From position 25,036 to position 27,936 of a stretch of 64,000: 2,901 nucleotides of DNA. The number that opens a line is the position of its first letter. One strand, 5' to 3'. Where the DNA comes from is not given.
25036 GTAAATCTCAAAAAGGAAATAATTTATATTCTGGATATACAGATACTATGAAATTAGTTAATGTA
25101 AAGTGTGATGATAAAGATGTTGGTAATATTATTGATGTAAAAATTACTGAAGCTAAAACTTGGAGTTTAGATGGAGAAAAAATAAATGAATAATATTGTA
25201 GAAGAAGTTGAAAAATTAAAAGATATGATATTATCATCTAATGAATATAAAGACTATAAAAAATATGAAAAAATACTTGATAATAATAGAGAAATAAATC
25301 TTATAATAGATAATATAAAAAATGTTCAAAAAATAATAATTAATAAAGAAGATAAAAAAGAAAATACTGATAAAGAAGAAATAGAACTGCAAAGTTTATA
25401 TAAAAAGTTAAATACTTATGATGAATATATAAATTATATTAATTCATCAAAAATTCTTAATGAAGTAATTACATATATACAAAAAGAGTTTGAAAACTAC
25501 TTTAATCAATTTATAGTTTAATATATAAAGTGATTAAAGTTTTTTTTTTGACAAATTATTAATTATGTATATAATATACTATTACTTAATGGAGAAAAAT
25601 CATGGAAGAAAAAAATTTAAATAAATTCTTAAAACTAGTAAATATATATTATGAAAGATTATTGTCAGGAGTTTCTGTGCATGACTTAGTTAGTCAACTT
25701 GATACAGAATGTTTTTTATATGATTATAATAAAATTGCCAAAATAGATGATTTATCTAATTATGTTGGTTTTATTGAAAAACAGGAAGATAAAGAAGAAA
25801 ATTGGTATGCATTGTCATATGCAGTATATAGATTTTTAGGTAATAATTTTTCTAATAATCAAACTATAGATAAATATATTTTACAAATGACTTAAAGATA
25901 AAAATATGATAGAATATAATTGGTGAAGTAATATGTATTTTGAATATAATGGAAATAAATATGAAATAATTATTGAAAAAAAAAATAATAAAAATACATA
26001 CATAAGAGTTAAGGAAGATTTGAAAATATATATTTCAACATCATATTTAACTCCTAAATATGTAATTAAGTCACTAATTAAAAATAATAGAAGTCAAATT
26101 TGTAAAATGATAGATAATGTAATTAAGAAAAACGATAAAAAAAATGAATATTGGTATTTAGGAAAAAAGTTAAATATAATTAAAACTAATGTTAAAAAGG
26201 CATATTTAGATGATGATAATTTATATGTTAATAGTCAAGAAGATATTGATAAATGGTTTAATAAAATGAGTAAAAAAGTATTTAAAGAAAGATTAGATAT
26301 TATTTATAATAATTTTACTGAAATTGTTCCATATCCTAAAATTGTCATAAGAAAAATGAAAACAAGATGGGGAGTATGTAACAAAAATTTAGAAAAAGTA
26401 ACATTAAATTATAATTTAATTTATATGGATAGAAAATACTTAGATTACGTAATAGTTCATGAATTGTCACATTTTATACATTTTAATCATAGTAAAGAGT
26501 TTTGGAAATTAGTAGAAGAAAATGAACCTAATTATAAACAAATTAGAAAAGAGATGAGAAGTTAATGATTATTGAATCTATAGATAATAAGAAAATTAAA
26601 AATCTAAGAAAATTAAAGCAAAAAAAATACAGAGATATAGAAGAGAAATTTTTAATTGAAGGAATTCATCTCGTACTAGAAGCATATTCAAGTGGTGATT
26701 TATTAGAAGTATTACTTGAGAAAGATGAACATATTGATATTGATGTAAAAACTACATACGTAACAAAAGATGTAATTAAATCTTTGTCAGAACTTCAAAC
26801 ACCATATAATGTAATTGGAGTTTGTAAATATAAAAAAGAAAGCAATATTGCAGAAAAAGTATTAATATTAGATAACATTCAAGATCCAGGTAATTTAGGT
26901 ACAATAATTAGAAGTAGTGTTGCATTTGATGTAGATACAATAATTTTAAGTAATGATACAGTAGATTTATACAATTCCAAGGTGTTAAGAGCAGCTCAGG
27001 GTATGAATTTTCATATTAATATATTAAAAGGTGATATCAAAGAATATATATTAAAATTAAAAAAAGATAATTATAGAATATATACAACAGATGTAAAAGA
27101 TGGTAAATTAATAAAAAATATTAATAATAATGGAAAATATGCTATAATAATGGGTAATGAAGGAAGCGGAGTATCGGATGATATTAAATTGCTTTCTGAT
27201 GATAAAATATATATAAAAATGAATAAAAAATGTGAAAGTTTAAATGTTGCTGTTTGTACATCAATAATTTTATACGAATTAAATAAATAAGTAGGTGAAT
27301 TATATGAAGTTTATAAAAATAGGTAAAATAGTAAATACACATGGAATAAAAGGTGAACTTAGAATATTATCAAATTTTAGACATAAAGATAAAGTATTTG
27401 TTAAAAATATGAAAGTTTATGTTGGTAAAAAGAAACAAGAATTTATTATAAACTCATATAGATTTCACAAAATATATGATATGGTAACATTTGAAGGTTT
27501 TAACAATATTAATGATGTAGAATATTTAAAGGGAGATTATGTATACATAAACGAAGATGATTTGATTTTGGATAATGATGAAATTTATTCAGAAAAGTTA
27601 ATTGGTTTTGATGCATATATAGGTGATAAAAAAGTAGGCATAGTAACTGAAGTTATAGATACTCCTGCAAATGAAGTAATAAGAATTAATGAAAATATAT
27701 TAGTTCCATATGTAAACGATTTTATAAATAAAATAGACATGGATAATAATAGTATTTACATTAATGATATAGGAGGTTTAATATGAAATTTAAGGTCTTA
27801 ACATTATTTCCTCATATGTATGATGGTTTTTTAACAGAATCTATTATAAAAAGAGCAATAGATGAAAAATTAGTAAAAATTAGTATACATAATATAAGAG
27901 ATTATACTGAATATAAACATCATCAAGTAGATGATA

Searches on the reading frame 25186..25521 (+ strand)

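Call 13: search_protein_families(library=pfam, proteins=[window:25186-25521:+], max_evalue=0.001)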
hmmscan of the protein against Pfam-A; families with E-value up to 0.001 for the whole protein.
window:25186-25521:+ (111 aa): 1 family
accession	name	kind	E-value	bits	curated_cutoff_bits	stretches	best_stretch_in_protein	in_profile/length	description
PF06133.16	Com_YlbF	-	1.2e-12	48.7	23.9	1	4-101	1-99/105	Control of competence regulator ComK, YlbF/YmcA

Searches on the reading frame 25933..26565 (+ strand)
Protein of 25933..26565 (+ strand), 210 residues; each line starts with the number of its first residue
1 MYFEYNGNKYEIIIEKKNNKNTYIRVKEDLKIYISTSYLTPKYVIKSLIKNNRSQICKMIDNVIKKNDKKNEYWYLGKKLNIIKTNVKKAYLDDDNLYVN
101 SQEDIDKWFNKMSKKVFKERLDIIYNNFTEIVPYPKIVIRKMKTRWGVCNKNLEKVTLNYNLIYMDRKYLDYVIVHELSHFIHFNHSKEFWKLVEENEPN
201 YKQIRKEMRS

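Call 12: search_protein_families(library=pfam, proteins=[window:25933-26565:+], max_evalue=0.001)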
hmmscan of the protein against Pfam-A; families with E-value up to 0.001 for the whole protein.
window:25933-26565:+ (210 aa): 5 families
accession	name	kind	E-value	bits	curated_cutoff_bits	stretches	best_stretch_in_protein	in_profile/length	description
PF01863.23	YgjP-like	-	5.8e-35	121.6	26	1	20-209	1-205/207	YgjP-like, metallopeptidase domain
PF10263.15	SprT-like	-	0.00012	22.3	25.6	1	108-188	4-79/108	SprT-like family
PF02608.20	Bmp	-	0.00013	21.5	24.1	1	8-119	193-294/301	ABC transporter substrate-binding protein PnrA-like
PF08325.16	WLM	-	0.00032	21.3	26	1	164-204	77-117/190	WLM domain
PF09471.16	Peptidase_M64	-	0.00052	19.7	26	1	127-183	104-156/302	IgA Peptidase M64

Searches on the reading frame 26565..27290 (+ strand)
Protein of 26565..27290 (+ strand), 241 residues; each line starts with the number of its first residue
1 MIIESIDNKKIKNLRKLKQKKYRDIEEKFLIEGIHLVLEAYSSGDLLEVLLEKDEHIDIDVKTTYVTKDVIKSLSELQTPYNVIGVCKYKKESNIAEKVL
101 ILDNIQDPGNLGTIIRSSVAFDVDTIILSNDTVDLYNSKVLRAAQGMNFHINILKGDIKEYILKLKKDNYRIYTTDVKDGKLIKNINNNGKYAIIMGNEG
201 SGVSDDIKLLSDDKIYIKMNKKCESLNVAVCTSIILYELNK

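Call 12: search_protein_families(library=pfam, proteins=[window:26565-27290:+], max_evalue=0.001)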
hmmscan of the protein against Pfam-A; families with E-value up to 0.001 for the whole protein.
window:26565-27290:+ (241 aa): 3 families
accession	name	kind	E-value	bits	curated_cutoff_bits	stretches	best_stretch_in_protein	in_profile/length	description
PF00588.24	SpoU_methylase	-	9e-39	133.3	29.7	1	99-237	3-142/142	SpoU rRNA Methylase family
PF22435.1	MRM3-like_sub_bind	-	5e-16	59.3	27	1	8-85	1-84/84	MRM3-like substrate binding domain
PF08032.17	SpoU_sub_bind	-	0.00086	20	22.8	0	30-88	1-71/76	RNA 2'-O ribose methyltransferase substrate binding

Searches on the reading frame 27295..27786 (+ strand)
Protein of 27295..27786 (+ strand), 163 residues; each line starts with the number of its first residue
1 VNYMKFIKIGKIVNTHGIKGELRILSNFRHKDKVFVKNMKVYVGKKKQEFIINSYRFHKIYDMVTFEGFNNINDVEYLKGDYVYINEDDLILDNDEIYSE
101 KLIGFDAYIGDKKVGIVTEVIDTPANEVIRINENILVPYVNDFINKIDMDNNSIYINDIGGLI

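Call 12: search_protein_families(library=pfam, proteins=[window:27295-27786:+], max_evalue=0.001)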
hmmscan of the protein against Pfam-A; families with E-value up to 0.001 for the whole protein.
window:27295-27786:+ (163 aa): 2 families
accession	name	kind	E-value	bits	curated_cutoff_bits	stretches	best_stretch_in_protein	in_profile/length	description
PF01782.24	RimM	-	2.9e-17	63.1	23.5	1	9-89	2-84/84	RimM N-terminal domain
PF24986.1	PRC_RimM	-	3e-11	43.3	27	1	101-157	3-64/69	RimM PRC barrel domain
